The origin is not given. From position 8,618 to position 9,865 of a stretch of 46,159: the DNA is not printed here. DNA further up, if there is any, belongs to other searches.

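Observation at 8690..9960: Moron in the rexAB/sieB position with its own AT-rich promoter region and double terminator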

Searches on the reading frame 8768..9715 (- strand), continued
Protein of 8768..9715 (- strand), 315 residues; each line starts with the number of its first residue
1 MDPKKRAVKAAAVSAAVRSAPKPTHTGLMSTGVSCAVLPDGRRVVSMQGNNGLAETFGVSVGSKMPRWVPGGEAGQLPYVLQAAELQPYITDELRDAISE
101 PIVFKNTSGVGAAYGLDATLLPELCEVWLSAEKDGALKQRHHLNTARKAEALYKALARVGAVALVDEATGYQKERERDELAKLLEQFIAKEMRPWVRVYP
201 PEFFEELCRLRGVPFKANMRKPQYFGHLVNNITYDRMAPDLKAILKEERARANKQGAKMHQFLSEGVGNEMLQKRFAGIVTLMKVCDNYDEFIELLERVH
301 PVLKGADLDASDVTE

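Call 56: search_protein_families(library=pfam, alignment_id=A4, max_evalue=0.001)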
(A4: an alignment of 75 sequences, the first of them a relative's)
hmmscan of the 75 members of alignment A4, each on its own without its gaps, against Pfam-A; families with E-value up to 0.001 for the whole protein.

A. member 1, L019:1957-2724:+ (256 aa): 1 family
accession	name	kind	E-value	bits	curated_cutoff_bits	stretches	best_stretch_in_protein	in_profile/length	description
PF02498.22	Bro-N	-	1.9e-19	70.5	25.6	1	16-105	2-96/96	BRO family, N-terminal domain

B. families by the number of members that match (of 75 scanned): 35 families (the first 25 are shown)
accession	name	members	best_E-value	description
PF03400.19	DDE_Tnp_IS1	11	8.2e-08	IS1 transposase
PF13610.12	DDE_Tnp_IS240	4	4.6e-07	DDE domain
PF13936.12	HTH_38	3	6.6e-07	Helix-turn-helix domain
PF00239.26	Resolvase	2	2.1e-41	Resolvase, N terminal domain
PF00717.28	Peptidase_S24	2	1.5e-29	Peptidase S24-like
PF01609.27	DDE_Tnp_1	2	3.4e-20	Transposase DDE domain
PF01381.28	HTH_3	2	1.9e-05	Helix-turn-helix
PF08676.16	MutL_C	1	3.6e-48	MutL C terminal dimerisation domain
PF01119.25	DNA_mis_repair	1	5.7e-38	DNA mismatch repair protein, C-terminal domain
PF12762.13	DDE_Tnp_IS1595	1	4.5e-35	ISXO2-like transposase domain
PF00501.34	AMP-binding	1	2e-25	AMP-binding enzyme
PF18836.7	B_solenoid_ydck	1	4e-21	YdcK Beta solenoid repeat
PF02498.22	Bro-N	1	1.9e-19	BRO family, N-terminal domain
PF05598.16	DUF772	1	4.1e-19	Transposase domain (DUF772)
PF03401.19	TctC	1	7.5e-19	Tripartite tricarboxylate transporter family receptor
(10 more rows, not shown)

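Call 57: search_protein_families(library=pfam, alignment_id=A5, max_evalue=0.001)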
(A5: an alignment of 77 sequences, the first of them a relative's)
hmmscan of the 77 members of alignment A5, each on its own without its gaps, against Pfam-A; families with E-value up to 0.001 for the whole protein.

A. member 1, L019:4056-4805:+ (250 aa): 2 families
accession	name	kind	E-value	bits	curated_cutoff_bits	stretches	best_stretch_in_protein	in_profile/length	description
PF08346.17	AntA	-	1e-29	103.4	27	1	23-92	1-68/68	AntA/AntB antirepressor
PF03374.19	ANT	-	4.4e-28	98.2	25.3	1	141-244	1-104/108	Phage antirepressor protein KilAC domain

B. families by the number of members that match (of 77 scanned): 27 families (the first 25 are shown)
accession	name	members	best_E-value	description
PF12762.13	DDE_Tnp_IS1595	2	6.8e-36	ISXO2-like transposase domain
PF00589.27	Phage_integrase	2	1.4e-18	Phage integrase family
PF12760.12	Zn_ribbon_IS1595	2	3.9e-15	Transposase zinc-ribbon domain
PF16962.11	ABC_export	2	0.00073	Putative ABC exporter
PF00873.25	ACR_tran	1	1.3e-233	AcrB/AcrD/AcrF family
PF05193.26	Peptidase_M16_C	1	2.2e-66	Peptidase M16 inactive domain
PF15919.11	HicB_lk_antitox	1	1.6e-48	HicB_like antitoxin of bacterial toxin-antitoxin system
PF00675.25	Peptidase_M16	1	2.7e-31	Insulinase (Peptidase family M16)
PF02586.19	SRAP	1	8.4e-31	SOS response associated peptidase (SRAP)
PF08346.17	AntA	1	1e-29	AntA/AntB antirepressor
PF03374.19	ANT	1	4.4e-28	Phage antirepressor protein KilAC domain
PF01555.25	N6_N4_Mtase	1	4.4e-25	DNA methylase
PF18780.6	HNH_repeat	1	2.6e-17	Homing endonuclease associated repeat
PF09586.16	YfhO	1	1.7e-14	Bacterial membrane protein YfhO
PF04471.18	Mrr_cat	1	3.2e-10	Restriction endonuclease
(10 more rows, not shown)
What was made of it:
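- In Symbiopectobacterium the 94%-identical gene sits between a Bro-N gene and an AntA/ANT gene (calls 56, 57).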

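Call 62: get_annotated_region(hit=H20, flank=3500)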
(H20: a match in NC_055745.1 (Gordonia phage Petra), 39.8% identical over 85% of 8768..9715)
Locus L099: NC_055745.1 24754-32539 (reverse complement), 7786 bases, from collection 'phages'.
description: Gordonia phage Petra, complete genome.
organism: Gordonia phage Petra (NCBI taxid 2182347)
taxonomy: Viruses; Duplodnaviria; Heunggongvirae; Uroviricota; Caudoviricetes; Jujuvirus; Jujuvirus petra
host: Gordonia westfalica NRRL B-24152; source: soil; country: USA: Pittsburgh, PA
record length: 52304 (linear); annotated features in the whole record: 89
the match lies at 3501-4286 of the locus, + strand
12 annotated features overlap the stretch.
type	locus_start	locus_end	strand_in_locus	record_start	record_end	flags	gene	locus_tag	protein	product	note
CDS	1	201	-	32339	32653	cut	43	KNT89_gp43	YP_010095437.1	hypothetical protein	-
CDS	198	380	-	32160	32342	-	42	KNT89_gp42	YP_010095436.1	hypothetical protein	-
CDS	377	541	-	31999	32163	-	41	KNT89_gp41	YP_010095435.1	hypothetical protein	-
CDS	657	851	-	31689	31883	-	40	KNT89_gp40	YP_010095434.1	excisionase and transcriptional regulator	-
CDS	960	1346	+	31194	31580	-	39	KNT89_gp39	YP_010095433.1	transcriptional repressor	-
CDS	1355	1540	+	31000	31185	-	38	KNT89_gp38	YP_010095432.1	hypothetical protein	-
CDS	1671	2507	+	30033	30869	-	37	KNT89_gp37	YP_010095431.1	tyrosine-type recombinase/integrase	integrase (Y-int)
CDS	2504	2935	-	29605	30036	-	36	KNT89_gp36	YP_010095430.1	hypothetical protein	-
CDS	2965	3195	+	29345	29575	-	35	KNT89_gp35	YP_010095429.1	hypothetical protein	-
CDS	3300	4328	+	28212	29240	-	34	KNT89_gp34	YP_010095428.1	P63C domain-containing protein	-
CDS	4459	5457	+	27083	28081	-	33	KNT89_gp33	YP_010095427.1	acyltransferase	-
CDS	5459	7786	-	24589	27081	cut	32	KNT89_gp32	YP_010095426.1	minor tail protein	-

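Call 63: get_annotated_region(hit=H24, flank=3000)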
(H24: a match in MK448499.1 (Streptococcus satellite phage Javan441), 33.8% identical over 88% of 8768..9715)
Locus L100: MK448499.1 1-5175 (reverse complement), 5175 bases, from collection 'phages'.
description: Streptococcus satellite phage Javan441, complete genome.
organism: Streptococcus satellite phage Javan441 (NCBI taxid 2558706)
taxonomy: Viruses
host: Streptococcus pseudoporcinus LQ_940-04; source: -; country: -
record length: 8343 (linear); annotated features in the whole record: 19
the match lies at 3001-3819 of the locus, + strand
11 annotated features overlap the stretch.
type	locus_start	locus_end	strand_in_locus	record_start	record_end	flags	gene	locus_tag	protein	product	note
CDS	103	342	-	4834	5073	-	-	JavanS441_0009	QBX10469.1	hypothetical protein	-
CDS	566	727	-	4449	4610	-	-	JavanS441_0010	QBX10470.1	hypothetical protein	-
CDS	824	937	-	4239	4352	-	-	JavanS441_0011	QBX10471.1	hypothetical protein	prophage ps3 protein 13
CDS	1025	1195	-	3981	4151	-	-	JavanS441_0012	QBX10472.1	hypothetical protein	prophage ps3 protein 13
CDS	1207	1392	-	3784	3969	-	-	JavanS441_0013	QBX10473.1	hypothetical protein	-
CDS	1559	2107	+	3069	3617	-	-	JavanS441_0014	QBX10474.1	XRE family transcriptional regulator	-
CDS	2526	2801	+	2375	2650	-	-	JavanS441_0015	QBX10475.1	putative DNA-binding phage protein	-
CDS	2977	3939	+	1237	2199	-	-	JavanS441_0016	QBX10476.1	hypothetical protein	-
CDS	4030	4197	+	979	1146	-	-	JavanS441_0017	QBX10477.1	integrase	integrase: site-specific recombinase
CDS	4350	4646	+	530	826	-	-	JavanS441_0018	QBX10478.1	integrase/recombinase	-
CDS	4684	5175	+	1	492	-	-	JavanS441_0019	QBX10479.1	integrase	integrase: site-specific recombinase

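Call 64: get_annotated_region(hit=H38, flank=3500)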
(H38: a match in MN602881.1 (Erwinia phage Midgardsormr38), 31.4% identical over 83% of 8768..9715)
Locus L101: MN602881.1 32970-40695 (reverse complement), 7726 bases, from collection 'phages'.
description: Erwinia phage Midgardsormr38, complete genome.
organism: Erwinia phage Midgardsormr38 (NCBI taxid 2663326)
taxonomy: Viruses; Duplodnaviria; Heunggongvirae; Uroviricota; Caudoviricetes; Midgardsormrvirus; Midgardsormrvirus midgardsormr38
host: Erwinia persicina; source: insect gut; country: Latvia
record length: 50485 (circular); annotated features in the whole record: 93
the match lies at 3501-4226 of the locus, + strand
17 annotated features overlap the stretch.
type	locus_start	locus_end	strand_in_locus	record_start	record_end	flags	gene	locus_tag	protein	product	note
CDS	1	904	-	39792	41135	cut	-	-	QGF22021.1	replicative DNA helicase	ORF64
CDS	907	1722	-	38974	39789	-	-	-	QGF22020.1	replication protein O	ORF63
CDS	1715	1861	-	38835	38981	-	-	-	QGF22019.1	protein of unknown function DUF2740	ORF62; protein of unknown function DUF2740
CDS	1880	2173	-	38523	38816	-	-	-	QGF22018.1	regulatory protein CII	ORF61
CDS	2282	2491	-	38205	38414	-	-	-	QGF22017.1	XRE family transcriptional regulator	ORF60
CDS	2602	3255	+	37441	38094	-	-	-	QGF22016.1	LexA family transcriptional repressor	ORF59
CDS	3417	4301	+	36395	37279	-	-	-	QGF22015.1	P63C domain-containing protein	ORF58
CDS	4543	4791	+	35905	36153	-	-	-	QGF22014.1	hypothetical protein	ORF57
CDS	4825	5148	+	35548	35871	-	-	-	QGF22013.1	regulatory protein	ORF56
CDS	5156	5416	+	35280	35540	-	-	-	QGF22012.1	hypothetical protein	ORF55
CDS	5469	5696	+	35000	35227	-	-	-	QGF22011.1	hypothetical protein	ORF54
CDS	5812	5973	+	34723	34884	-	-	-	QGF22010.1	hypothetical protein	ORF53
CDS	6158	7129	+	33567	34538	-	-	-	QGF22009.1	cell envelope biogenesis protein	ORF52; cell envelope biogenesis protein TolA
CDS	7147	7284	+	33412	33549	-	-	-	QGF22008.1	protease FtsH-inhibitory lysogeny factor CIII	ORF51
CDS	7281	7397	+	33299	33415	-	-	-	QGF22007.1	hypothetical protein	ORF50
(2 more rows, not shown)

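Call 68: search_protein_families(library=pfam, proteins=[L020:2341-2751:+, L020:4051-4794:+], max_evalue=0.1)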
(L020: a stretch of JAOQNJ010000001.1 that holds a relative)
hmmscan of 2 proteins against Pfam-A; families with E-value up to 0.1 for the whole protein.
L020:2341-2751:+ (137 aa): 1 family
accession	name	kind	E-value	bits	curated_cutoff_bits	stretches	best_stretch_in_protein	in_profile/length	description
PF00717.28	Peptidase_S24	-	1.5e-29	102.5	23.3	1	15-129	1-115/116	Peptidase S24-like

L020:4051-4794:+ (248 aa): 0 families

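Call 69: search_protein_families(library=pfam, alignment_id=A2, max_evalue=1)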
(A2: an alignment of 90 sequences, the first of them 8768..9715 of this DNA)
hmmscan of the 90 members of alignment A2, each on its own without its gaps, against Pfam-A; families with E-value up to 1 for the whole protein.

A. member 1, window:8768-9715:- (315 aa): 1 family
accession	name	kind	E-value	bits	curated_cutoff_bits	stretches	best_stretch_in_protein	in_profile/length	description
PF10546.14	P63C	-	4.9e-22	78.8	26.1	1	183-272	1-93/93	P63C domain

B. families by the number of members that match (of 90 scanned): 25 families
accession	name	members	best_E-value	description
PF10546.14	P63C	90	1.5e-35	P63C domain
PF24957.1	DrmE_C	5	0.00068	DISARM protein DrmE, C-terminal domain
PF02912.23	Phe_tRNA-synt_N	5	0.015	Aminoacyl tRNA synthetase class II, N-terminal domain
PF04719.20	TAFII28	3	0.0085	hTAFII28-like protein conserved region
PF10228.14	HPF1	3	0.04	Histone PARylation factor 1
PF21451.2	NCAP_ISAV_N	3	0.042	Salmon anemia virus nucleoprotein N-terminal domain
PF25310.1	VG15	2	0.029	VG15 protein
PF03924.19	CHASE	2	0.043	CHASE domain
PF23219.2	LAMB1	2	0.086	LAMB1-4 helical domain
PF02441.25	Flavoprotein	1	0.06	Flavoprotein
PF00477.22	LEA_5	1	0.075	Small hydrophilic plant seed protein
PF14644.12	DUF4456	1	0.078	Domain of unknown function (DUF4456)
PF15650.12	Tox-REase-9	1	0.084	Restriction endonuclease fold toxin 9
PF04048.20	Sec8_N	1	0.085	Exocyst complex component Sec8 N-terminal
PF23171.1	bHLH_HIF1A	1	0.098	Hypoxia-inducible factor 1-alpha bHLH domain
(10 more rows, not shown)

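Call 73: get_annotated_region(hit=H46, flank=2500)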
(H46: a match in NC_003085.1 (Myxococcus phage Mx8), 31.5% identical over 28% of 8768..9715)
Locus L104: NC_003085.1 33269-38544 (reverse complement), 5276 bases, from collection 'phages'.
description: Myxococcus phage Mx8, complete genome.
organism: Myxococcus phage Mx8 (NCBI taxid 49964)
taxonomy: Viruses; Duplodnaviria; Heunggongvirae; Uroviricota; Caudoviricetes; Myxoctovirus; Myxoctovirus Mx8
host: Myxococcus xanthus strain DK883; source: -; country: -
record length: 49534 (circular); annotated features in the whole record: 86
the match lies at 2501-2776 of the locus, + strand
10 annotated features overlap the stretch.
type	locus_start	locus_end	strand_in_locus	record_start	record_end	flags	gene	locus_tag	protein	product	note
CDS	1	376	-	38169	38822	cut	-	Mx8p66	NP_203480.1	hypothetical protein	-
CDS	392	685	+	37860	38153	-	-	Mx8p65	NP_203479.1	hypothetical protein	-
CDS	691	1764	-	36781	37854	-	-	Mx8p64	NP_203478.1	hypothetical protein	-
CDS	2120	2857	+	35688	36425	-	-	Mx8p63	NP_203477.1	anti-repressor Ant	potential antirepressor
CDS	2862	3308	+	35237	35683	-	-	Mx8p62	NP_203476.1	hypothetical protein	-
CDS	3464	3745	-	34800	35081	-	-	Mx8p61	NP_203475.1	hypothetical protein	-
CDS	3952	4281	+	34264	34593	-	-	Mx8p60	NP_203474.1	hypothetical protein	similar to Mx8 p2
CDS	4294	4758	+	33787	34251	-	-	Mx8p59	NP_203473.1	hypothetical protein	-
CDS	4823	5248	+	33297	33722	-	-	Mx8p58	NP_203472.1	hypothetical protein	-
CDS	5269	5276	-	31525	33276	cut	-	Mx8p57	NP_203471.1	virion structural protein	-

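Call 74: search_protein_families(library=pfam, proteins=[L104:2120-2857:+, L052:1914-2807:-, L052:3981-4226:-, L028:1942-2904:-, L028:3951-4181:-, L049:3870-4157:-, L001:5983-6711:+], max_evalue=0.1)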
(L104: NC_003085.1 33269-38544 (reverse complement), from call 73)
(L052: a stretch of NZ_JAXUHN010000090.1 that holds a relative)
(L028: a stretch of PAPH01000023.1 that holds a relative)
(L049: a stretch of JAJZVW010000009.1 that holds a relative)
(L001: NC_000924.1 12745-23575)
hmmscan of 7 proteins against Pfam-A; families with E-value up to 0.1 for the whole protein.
L104:2120-2857:+ (245 aa): 3 families
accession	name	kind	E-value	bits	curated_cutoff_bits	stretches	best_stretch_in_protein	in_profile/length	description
PF10546.14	P63C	-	8.3e-25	87.7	26.1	1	128-219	3-93/93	P63C domain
PF02498.22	Bro-N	-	5.9e-19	68.9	25.6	1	22-106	2-95/96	BRO family, N-terminal domain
PF22617.1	HCS_D2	-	0.039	14.8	27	0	173-207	20-54/82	Homocitrate synthase post-HMGL domain-like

L052:1914-2807:- (298 aa): 5 families
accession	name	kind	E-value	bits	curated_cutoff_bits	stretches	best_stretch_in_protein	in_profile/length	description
PF03400.19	DDE_Tnp_IS1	-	1.9e-07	31.9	24.1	1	205-246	85-126/131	IS1 transposase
PF13610.12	DDE_Tnp_IS240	-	5.2e-06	27.1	27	1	97-156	18-78/139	DDE domain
PF00665.32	rve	-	0.0018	18.9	32.6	1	95-172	22-93/102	Integrase core domain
PF13384.12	HTH_23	-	0.015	15.5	24.6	1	9-45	2-38/50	Homeodomain-like domain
PF13358.12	DDE_3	-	0.076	13.3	28.6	0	55-147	4-90/146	DDE superfamily endonuclease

L052:3981-4226:- (82 aa): 0 families

L028:1942-2904:- (321 aa): 4 families
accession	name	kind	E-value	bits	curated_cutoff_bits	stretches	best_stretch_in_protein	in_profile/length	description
PF03400.19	DDE_Tnp_IS1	-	2e-06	28.6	24.1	1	227-267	85-125/131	IS1 transposase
PF01371.25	Trp_repressor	-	0.011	16.2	27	1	33-66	34-68/88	Trp repressor protein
PF13936.12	HTH_38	-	0.041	14.1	27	1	37-68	10-41/44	Helix-turn-helix domain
PF14841.11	FliG_M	-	0.1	13.3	25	0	25-58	16-49/76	FliG middle domain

L028:3951-4181:- (77 aa): 1 family
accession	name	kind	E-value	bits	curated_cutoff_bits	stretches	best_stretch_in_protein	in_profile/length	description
PF15811.11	SVIP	-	0.0024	18.4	27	1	44-73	3-31/66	Small VCP/p97-interacting protein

L049:3870-4157:- (96 aa): 0 families

L001:5983-6711:+ (242 aa): 3 families
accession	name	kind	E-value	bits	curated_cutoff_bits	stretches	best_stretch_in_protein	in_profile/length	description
PF03374.19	ANT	-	1e-32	113.1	25.3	1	128-230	1-106/108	Phage antirepressor protein KilAC domain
PF09669.15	Phage_pRha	-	1.8e-06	28.8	29.9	1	14-100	1-90/91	Phage regulatory protein Rha (Phage_pRha)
PF07848.18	PaaX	-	0.08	13.6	24.8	0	17-44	27-54/70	PaaX-like protein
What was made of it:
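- In Mx8 p63 the P63C domain is fused to a Bro-N DNA-binding domain (call 74). Mx8 p63 is Bro-N plus P63C and is annotated as an antirepressor (calls 73, 74).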

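Call 98: search_protein_families(library=pfam, proteins=[P0109, P0111, P0086, P0103, P0070, P0062, P0066, P0077, P0081, P0098], max_evalue=1)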
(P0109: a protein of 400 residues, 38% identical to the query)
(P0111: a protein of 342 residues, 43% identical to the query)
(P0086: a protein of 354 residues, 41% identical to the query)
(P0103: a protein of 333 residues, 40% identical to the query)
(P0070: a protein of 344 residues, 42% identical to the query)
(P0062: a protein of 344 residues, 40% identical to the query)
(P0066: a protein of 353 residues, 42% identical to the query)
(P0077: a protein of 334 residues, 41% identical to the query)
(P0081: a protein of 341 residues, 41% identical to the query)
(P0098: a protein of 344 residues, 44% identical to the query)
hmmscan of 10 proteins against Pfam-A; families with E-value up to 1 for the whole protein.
P0109 (400 aa): 1 family
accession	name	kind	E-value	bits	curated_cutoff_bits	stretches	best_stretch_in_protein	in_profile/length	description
PF10546.14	P63C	-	1.5e-35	122.1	26.1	1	256-348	1-93/93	P63C domain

P0111 (342 aa): 1 family
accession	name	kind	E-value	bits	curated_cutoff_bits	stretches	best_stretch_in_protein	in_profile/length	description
PF10546.14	P63C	-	4.4e-29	101.4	26.1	1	207-298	1-93/93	P63C domain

P0086 (354 aa): 1 family
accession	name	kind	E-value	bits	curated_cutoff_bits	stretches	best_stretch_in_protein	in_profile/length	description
PF10546.14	P63C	-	2.9e-29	102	26.1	1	200-291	1-93/93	P63C domain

P0103 (333 aa): 1 family
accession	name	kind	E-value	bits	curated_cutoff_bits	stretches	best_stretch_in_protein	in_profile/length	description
PF10546.14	P63C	-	1.5e-29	102.9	26.1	1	200-291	1-93/93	P63C domain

P0070 (344 aa): 2 families
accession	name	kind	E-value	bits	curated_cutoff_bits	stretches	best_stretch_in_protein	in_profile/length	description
PF10546.14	P63C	-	9.3e-29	100.3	26.1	1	215-306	1-93/93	P63C domain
PF14644.12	DUF4456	-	0.078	13.2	27.5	1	276-314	94-132/210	Domain of unknown function (DUF4456)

P0062 (344 aa): 2 families
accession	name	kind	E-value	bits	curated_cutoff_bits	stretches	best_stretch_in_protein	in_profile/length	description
PF10546.14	P63C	-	1.8e-24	86.6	26.1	1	207-298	1-93/93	P63C domain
PF02441.25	Flavoprotein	-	0.06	13.4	22.7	1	136-217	76-160/162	Flavoprotein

P0066 (353 aa): 1 family
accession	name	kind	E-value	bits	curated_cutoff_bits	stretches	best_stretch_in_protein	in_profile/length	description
PF10546.14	P63C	-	5.1e-28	98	26.1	1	221-310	2-93/93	P63C domain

P0077 (334 aa): 1 family
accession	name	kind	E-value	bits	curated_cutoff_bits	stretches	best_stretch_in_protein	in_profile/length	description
PF10546.14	P63C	-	6.2e-28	97.7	26.1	1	205-295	1-93/93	P63C domain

P0081 (341 aa): 1 family
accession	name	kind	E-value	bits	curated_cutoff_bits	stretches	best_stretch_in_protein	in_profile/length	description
PF10546.14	P63C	-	2.4e-31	108.6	26.1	1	202-293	1-93/93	P63C domain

P0098 (344 aa): 1 family
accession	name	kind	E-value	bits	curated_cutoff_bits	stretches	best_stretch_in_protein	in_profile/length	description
PF10546.14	P63C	-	3.9e-22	79.1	26.1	1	207-295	2-93/93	P63C domain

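Call 102: find_homologous_proteins(query=L104:2120-2500:+, max_evalue=0.001)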
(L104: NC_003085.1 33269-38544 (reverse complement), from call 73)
Query L104:2120-2500:+ (127 aa): 10 proteins with E <= 0.001 among 21 candidates.
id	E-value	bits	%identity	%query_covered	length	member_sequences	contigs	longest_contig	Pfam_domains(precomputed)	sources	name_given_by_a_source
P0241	9.5e-24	102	52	81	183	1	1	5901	PF02498.23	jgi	-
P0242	1.1e-18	86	48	77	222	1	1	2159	PF02498.23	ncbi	-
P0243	1.5e-18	85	53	68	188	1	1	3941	PF02498.23,PF03374.20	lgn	-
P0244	2.6e-13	68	38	82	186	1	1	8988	PF02498.23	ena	-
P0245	6.2e-12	64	39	76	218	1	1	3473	PF02498.23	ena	-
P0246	4.4e-11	61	37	81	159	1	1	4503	PF02498.23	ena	-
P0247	5.9e-10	57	38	86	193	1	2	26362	PF02498.23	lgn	-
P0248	2.0e-9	56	37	76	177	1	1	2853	PF02498.23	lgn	-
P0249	2.0e-8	52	39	70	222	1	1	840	PF02498.23,PF03374.20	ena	-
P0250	1.6e-4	40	53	34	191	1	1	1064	PF02498.23,PF03374.20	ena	-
